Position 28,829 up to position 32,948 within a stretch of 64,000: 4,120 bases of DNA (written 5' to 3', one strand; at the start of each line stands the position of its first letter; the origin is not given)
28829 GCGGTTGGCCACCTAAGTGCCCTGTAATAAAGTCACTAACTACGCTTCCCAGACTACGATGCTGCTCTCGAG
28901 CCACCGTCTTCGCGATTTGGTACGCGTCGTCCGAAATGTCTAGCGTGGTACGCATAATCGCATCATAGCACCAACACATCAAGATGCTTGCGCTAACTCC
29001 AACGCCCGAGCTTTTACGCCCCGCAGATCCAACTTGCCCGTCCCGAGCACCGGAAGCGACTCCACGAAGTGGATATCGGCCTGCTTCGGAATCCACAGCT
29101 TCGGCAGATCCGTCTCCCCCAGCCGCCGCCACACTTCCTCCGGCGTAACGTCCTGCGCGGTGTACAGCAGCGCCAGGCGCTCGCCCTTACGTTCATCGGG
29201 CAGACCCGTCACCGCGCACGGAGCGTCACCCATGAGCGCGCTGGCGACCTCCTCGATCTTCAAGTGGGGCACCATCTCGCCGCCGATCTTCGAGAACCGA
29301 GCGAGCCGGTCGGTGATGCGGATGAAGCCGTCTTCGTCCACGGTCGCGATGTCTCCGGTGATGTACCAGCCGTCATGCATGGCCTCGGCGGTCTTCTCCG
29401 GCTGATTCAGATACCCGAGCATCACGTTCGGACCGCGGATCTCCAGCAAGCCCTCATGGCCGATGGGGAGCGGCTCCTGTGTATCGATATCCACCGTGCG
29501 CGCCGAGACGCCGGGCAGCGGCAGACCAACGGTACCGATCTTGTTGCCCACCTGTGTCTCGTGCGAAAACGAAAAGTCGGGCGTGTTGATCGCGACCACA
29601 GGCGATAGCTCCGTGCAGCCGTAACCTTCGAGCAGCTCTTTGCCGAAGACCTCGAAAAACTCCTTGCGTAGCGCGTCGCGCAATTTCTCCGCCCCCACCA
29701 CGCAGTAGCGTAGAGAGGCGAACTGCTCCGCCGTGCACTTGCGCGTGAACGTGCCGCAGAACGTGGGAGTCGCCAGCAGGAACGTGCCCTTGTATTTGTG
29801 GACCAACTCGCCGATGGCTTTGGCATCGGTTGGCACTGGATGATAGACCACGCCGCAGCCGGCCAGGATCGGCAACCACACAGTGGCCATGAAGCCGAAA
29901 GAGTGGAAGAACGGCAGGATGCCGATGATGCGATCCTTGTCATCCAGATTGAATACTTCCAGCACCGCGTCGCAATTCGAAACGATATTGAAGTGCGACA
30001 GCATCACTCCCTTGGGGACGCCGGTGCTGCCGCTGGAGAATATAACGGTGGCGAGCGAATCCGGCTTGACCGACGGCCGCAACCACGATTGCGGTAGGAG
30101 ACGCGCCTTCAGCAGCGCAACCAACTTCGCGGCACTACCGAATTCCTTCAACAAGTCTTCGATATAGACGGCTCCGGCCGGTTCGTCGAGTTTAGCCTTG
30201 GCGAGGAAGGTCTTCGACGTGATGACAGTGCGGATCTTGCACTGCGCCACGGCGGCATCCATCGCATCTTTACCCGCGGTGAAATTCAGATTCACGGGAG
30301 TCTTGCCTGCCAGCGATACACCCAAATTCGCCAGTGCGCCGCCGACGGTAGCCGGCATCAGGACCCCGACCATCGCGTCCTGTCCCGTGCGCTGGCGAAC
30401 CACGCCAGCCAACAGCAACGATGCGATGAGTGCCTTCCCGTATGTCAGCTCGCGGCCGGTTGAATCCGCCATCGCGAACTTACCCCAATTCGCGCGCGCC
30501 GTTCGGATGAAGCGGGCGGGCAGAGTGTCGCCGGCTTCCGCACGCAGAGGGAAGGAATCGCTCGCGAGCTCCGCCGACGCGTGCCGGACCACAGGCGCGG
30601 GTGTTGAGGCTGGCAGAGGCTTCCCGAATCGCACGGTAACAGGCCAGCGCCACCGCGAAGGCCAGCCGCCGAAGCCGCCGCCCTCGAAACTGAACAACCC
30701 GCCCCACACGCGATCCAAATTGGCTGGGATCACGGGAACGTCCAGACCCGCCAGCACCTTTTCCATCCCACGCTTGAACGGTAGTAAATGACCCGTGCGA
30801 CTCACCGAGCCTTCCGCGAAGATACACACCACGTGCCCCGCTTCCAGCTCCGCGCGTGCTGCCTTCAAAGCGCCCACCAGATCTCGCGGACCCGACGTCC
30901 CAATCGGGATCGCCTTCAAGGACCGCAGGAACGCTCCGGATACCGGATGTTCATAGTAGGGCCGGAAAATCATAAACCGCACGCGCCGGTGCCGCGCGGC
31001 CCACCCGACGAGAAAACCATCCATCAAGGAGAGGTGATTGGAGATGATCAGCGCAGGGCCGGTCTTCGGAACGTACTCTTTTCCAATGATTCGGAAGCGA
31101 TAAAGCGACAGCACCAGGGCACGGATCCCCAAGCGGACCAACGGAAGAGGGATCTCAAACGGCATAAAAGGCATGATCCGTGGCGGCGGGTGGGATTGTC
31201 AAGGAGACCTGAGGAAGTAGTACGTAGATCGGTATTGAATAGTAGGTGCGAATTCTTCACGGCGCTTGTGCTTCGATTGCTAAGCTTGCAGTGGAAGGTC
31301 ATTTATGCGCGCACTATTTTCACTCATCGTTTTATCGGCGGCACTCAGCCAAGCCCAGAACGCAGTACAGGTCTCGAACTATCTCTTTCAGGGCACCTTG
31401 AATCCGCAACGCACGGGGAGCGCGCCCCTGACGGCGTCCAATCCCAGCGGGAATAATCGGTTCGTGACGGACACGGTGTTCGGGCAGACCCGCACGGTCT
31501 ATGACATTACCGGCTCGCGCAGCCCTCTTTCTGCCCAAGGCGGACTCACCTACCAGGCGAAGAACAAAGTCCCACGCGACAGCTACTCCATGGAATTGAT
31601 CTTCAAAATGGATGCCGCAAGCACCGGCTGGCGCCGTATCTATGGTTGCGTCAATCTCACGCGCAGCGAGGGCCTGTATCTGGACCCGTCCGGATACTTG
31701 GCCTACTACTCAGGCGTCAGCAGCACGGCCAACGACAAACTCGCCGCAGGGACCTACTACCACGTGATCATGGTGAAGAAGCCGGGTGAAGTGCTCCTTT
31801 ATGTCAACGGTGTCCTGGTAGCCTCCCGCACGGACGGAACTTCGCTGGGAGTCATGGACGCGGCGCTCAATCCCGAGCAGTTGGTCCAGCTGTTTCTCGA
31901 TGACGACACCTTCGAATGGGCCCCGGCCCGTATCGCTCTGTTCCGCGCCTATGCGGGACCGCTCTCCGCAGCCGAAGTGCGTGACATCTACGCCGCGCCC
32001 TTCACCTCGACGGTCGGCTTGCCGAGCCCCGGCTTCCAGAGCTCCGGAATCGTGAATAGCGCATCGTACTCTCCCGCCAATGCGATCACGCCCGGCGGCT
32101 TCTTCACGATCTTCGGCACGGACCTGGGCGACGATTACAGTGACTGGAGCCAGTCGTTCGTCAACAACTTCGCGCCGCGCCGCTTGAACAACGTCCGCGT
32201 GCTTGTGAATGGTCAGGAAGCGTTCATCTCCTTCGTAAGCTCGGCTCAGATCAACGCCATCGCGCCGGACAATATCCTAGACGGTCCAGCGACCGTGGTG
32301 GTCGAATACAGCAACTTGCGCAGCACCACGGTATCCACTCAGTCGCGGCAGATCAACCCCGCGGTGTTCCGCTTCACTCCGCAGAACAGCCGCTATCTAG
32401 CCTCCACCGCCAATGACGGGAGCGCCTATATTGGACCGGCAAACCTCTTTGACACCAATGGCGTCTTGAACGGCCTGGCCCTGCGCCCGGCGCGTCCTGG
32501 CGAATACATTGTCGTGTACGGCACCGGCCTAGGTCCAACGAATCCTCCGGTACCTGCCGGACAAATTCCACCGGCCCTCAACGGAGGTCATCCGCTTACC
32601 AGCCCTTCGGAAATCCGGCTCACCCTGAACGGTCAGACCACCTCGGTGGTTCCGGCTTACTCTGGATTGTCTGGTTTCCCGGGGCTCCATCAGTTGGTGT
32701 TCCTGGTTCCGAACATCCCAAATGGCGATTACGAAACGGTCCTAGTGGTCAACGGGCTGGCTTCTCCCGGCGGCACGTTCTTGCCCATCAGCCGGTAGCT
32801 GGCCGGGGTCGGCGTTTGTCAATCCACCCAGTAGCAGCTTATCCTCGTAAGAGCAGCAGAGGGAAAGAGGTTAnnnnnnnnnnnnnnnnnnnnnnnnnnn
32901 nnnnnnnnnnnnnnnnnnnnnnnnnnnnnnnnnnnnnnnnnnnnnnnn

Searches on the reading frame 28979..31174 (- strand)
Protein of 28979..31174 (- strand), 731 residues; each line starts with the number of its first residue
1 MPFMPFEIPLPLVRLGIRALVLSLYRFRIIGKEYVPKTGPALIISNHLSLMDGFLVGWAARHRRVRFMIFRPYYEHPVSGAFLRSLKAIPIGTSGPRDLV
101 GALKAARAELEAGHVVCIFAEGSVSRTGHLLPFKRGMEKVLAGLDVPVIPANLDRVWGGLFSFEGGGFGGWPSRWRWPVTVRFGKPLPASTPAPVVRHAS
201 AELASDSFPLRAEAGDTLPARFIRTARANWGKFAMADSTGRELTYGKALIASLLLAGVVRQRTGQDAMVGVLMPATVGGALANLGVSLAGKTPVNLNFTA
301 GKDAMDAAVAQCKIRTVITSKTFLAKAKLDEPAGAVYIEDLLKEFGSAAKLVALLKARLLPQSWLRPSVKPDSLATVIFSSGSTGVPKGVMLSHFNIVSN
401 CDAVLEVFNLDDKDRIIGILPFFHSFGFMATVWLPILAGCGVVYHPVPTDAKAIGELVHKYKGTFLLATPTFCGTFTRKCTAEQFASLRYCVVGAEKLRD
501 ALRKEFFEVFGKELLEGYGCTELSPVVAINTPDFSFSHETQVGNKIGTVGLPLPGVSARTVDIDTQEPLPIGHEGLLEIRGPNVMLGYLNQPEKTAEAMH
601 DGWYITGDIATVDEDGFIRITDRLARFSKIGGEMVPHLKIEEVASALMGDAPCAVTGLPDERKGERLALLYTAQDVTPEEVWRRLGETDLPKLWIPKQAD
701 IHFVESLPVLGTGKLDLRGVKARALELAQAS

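Call 9: search_protein_families(library=pfam, proteins=[window:28979-31174:-], max_evalue=0.0001)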
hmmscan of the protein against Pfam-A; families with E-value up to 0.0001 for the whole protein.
window:28979-31174:- (731 aa): 3 families
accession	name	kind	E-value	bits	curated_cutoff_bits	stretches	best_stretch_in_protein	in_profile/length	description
PF00501.34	AMP-binding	-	1e-71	242.2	29.9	1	225-589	4-384/384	AMP-binding enzyme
PF01553.26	Acyltransferase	-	2e-23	83.1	23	1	27-152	2-130/132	Acyltransferase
PF13193.12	AMP-binding_C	-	5.1e-06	27.8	24.5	1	639-714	1-76/76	AMP-binding enzyme C-terminal domain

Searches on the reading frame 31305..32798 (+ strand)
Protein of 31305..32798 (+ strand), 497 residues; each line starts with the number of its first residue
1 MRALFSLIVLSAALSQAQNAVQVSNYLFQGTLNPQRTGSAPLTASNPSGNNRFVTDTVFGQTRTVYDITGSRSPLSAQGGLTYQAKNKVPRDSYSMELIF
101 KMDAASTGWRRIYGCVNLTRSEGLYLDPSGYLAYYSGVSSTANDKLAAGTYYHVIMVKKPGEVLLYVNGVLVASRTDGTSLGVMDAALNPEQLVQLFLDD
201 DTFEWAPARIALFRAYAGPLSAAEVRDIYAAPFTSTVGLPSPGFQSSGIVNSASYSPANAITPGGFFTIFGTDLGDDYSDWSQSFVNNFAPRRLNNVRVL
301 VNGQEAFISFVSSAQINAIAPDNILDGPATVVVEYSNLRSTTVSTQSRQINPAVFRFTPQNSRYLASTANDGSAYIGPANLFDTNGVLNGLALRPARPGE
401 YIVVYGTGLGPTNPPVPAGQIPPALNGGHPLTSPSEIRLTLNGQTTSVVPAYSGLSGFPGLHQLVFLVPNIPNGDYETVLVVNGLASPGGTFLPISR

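Call 9: search_protein_families(library=pfam, proteins=[window:31305-32798:+], max_evalue=0.0001)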
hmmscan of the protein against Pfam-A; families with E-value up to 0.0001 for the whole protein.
window:31305-32798:+ (497 aa): 2 families
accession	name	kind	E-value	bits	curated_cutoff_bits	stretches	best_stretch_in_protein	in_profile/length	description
PF13385.13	Laminin_G_3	-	2e-10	41.5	27.6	1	82-225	8-150/151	Concanavalin A-like lectin/glucanases superfamily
PF01833.30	TIG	-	1.9e-07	31.4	20.9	0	254-342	5-76/84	IPT/TIG domain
